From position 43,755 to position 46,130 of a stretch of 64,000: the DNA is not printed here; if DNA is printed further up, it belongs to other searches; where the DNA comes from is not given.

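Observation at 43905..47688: Acetogen-style MetV-MetF coupled to a GltD-like flavoprotein carrying ferredoxin and MvhD domains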

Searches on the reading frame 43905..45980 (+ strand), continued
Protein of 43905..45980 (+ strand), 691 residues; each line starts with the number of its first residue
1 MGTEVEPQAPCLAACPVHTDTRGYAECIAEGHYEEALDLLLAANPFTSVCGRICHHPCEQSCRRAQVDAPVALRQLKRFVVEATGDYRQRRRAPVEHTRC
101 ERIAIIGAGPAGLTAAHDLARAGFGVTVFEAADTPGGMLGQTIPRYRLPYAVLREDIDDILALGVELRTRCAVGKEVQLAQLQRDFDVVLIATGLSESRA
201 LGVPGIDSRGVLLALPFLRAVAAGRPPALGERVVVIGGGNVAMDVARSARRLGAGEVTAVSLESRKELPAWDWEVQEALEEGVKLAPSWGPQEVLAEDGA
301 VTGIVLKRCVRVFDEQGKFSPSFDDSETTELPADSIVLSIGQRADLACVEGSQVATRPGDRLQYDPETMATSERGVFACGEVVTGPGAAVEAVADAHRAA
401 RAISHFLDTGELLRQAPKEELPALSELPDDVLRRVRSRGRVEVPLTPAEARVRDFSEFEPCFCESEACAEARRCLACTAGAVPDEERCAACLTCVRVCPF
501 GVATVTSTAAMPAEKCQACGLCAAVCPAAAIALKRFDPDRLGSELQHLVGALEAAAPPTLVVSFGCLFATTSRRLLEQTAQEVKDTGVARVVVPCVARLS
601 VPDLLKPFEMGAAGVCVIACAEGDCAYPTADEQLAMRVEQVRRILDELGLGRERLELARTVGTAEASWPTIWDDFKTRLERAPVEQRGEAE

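Call 58: search_protein_families(library=pfam, proteins=[L012:1206-3395:+, L012:3437-4783:+, L012:5030-6853:-, L012:10541-11593:+, L012:11655-12458:+, L012:12617-13459:+, L043:3798-6062:+, L043:6034-6687:+, L043:12673-14817:-, L039:1463-2995:-], max_evalue=0.00001)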
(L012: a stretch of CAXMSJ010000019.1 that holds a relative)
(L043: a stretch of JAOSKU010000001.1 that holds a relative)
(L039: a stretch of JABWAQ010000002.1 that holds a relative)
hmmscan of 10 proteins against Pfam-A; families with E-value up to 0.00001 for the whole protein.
L012:1206-3395:+ (729 aa): 3 families
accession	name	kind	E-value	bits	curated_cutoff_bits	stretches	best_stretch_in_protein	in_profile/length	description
PF19436.4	ACS_CODH_B_C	-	1e-122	408.8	25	1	486-728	1-244/245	ACS/CODH beta subunit C-terminal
PF03598.20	CdhC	-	5.6e-67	224.9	24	1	321-475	1-155/155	CO dehydrogenase/acetyl-CoA synthase complex beta subunit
PF18537.6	CODH_A_N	-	2.4e-28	98.4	32.2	1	22-111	2-83/83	Carbon monoxide dehydrogenase subunit alpha N-terminal domain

L012:3437-4783:+ (448 aa): 2 families
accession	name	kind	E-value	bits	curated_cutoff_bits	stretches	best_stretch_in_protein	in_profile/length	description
PF03599.22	CdhD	-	1.1e-97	327.6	24.8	1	63-442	1-386/387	CO dehydrogenase/acetyl-CoA synthase delta subunit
PF04060.18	FeS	-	1e-12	48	23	1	12-44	1-33/33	Putative Fe-S cluster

L012:5030-6853:- (607 aa): 2 families
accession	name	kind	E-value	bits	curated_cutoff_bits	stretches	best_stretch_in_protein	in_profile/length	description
PF00654.25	Voltage_CLC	-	7.4e-73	246.1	24.8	1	89-434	2-345/346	Voltage gated chloride channel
PF00571.33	CBS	-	1.2e-15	58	24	1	526-575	5-52/57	CBS domain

L012:10541-11593:+ (350 aa): 1 family
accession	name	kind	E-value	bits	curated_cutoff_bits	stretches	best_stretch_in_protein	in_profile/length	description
PF01925.25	TauE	-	3e-27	96.2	32.6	1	69-343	2-236/237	Sulfite exporter TauE/SafE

L012:11655-12458:+ (267 aa): 5 families
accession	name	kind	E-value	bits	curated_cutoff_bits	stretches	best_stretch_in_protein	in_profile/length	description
PF01656.29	CbiA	-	1.9e-19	70.3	25.4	1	10-239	2-122/125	CobQ/CobB/MinD/ParA nucleotide binding domain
PF13614.12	AAA_31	-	1.6e-11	44.9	27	1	13-63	8-59/177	AAA domain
PF02374.21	ArsA_ATPase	-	2.2e-10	40.7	24.3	1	10-59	4-53/305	Anion-transporting ATPase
PF10609.15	ParA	-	7.8e-10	39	27.1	1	10-44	7-41/246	NUBPL iron-transfer P-loop NTPase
PF00142.24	Fer4_NifH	-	5.2e-06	26.6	25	0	9-70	2-62/271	4Fe-4S iron sulfur cluster binding proteins, NifH/frxC family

L012:12617-13459:+ (280 aa): 1 family
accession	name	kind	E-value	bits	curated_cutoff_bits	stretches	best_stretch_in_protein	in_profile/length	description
PF00809.28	Pterin_bind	-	3.1e-22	79.8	25.5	1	20-228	16-241/244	Pterin binding enzyme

L043:3798-6062:+ (754 aa): 6 families
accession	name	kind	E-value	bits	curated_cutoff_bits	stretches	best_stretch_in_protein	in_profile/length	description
PF13185.12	GAF_2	-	1.6e-20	74.1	28.6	1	369-506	3-135/136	GAF domain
PF01590.32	GAF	-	1.2e-15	58.7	22.4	1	369-506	1-133/133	GAF domain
PF02518.31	HATPase_c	-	1.8e-13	51.4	26.4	1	646-740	3-109/111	Histidine kinase-, DNA gyrase B-, and HSP90-like ATPase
PF08448.16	PAS_4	-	3.7e-11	43.7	23.1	1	231-342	4-110/110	PAS fold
PF07730.19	HisKA_3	-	2.5e-10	41.2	24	1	536-605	1-67/68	Histidine kinase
PF13492.12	GAF_3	-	4.4e-07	30.8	27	1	369-507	1-128/129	GAF domain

L043:6034-6687:+ (217 aa): 2 families
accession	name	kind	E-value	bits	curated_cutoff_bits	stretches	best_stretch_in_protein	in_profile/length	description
PF00072.30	Response_reg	-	1.5e-29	102.8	30.2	1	6-117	1-110/111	Response regulator receiver domain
PF00196.25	GerE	-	2.4e-16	59.6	23.5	1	155-209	3-57/57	Bacterial regulatory proteins, luxR family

L043:12673-14817:- (714 aa): 6 families
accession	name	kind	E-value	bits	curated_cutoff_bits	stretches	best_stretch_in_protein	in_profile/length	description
PF00580.27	UvrD-helicase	-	3.6e-63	214.2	23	1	23-312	1-270/271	UvrD/REP helicase N-terminal domain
PF13361.12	UvrD_C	-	2.7e-46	159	25.6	2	318-466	1-150/350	UvrD-like helicase C-terminal domain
PF13245.12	AAA_19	-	5.9e-19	69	25.1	1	27-298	1-134/134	AAA domain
PF13538.12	UvrD_C_2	-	6.1e-09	36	27.4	1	586-642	4-51/52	UvrD-like helicase C-terminal domain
PF13604.12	AAA_30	-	7.8e-08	32.7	27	0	23-85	2-65/191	AAA domain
PF01443.25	Viral_helicase1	-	3.8e-06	27.3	21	0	586-643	179-227/228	Viral superfamily 1 RNA helicase core domain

L039:1463-2995:- (510 aa): 4 families
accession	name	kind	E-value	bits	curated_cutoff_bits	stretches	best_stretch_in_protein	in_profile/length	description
PF02878.22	PGM_PMM_I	-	7.2e-39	133.1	22.5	1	64-196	2-133/138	Phosphoglucomutase/phosphomannomutase, alpha/beta/alpha domain I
PF02879.22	PGM_PMM_II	-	5.3e-23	82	29.3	1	217-313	3-103/103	Phosphoglucomutase/phosphomannomutase, alpha/beta/alpha domain II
PF02880.22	PGM_PMM_III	-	1.3e-21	77.3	20.7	1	319-424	3-112/115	Phosphoglucomutase/phosphomannomutase, alpha/beta/alpha domain III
PF00408.26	PGM_PMM_IV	-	2.3e-10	40.8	23.1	1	432-496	1-60/68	Phosphoglucomutase/phosphomannomutase, C-terminal domain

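Call 76: predict_structure(alignment_id=A1)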
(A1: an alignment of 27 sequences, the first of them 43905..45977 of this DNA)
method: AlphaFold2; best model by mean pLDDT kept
length: 691 residues; sequences in the alignment: 27
mean_pLDDT: 72.6   pTM: 0.61
mean pLDDT of the five models: 72.6, 72.2, 72.1, 67.4, 65.2
residues with pLDDT >= 90: 218; 70-90: 217; 50-70: 104; < 50: 152
segments of 3 or more residues with pLDDT < 50: 1-14, 55-71, 421-428, 438-540, 688-691
pLDDT, mean of each block of 10 residues (from residue 1): 31 51 64 81 82 48 38 61 80 92 96 96 97 88 75 90 96 93 97 75 86 89 84 91 89 91 82 75 91 93 95 69 90 93 83 82 91 95 76 90 97 79 45 47 41 38 40 33 31 29 30 29 28 33 63 64 79 65 84 73 84 88 61 85 88 90 83 90 54 35
secondary structure, 60 per line:
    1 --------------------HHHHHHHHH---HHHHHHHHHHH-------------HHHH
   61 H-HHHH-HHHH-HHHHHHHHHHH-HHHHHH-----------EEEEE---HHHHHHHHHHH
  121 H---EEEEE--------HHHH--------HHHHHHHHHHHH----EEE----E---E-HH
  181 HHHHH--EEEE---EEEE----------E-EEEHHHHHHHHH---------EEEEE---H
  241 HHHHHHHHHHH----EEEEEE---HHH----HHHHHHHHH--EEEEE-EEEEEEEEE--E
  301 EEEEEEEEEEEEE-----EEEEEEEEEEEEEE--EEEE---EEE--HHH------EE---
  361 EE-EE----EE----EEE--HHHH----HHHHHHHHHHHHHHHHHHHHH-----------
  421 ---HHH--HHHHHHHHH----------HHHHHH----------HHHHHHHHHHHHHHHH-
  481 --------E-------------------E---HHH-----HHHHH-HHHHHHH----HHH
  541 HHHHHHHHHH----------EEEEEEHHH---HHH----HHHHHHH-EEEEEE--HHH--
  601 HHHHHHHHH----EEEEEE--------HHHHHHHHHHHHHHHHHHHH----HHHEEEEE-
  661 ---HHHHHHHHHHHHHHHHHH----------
elements in order (helices of 4 or more, strands of 3 or more residues): H21-29 H33-43 H57-61 H63-66 H68-71 H73-83 H85-90 E102-106 H110-121 E125-129 H138-141 H150-161 E166-168 H179-185 E188-191 E195-198 E211-213 H214-222 E232-236 H240-251 E256-261 H272-280 E283-287 E289-297 E300-313 E319-332 E335-338 E342-344 E376-378 H381-384 H389-409 H429-437 H448-453 H464-479 H521-525 H527-533 H538-550 E561-566 H580-586 E588-593 H601-609 E614-619 H628-647 E655-659 H664-681
